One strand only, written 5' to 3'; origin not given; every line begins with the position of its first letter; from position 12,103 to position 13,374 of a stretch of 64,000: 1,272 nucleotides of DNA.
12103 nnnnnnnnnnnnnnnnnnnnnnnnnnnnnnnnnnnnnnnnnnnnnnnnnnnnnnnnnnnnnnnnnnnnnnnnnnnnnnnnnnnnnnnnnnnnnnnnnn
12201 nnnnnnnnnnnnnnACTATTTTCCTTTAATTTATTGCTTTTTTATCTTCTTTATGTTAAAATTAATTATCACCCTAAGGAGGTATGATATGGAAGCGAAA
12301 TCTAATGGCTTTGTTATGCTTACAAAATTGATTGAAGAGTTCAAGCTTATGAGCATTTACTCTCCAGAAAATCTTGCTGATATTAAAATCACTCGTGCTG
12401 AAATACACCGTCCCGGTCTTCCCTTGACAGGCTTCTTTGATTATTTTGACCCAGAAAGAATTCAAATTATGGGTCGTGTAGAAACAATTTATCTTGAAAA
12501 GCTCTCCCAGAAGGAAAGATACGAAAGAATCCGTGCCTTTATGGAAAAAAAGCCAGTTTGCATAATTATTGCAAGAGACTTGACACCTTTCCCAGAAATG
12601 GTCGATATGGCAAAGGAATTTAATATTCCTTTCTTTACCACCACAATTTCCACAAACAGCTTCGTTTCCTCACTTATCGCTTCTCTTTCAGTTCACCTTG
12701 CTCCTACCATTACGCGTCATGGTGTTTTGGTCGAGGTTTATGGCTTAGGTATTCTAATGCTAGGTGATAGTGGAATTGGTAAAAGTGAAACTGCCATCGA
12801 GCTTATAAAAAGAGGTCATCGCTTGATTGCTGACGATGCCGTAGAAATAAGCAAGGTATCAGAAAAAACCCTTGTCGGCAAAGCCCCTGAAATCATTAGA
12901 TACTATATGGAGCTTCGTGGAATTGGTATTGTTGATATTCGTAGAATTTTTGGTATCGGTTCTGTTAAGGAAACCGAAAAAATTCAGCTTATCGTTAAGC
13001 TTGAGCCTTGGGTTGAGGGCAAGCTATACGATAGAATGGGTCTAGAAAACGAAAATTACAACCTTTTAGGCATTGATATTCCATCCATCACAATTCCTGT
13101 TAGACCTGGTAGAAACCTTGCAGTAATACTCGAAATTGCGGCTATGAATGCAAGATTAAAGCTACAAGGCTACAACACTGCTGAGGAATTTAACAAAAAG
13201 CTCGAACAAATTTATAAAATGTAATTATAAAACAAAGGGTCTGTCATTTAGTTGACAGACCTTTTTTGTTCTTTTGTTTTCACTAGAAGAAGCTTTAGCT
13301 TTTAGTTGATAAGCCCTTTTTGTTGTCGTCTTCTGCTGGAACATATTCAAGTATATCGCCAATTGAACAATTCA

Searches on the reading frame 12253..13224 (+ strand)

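Call 53: search_protein_families(library=pfam, proteins=[window:12253-13224:+], max_evalue=0.00001)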
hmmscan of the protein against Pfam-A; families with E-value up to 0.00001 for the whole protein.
window:12253-13224:+ (323 aa): 2 families
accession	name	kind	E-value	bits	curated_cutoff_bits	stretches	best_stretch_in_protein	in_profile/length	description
PF07475.17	Hpr_kinase_C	-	1.7e-70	236.4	33.3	1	148-316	2-170/171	HPr Serine kinase C-terminal domain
PF02603.21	Hpr_kinase_N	-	2.6e-40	137.7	24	1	21-144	1-124/125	HPr Serine kinase N terminus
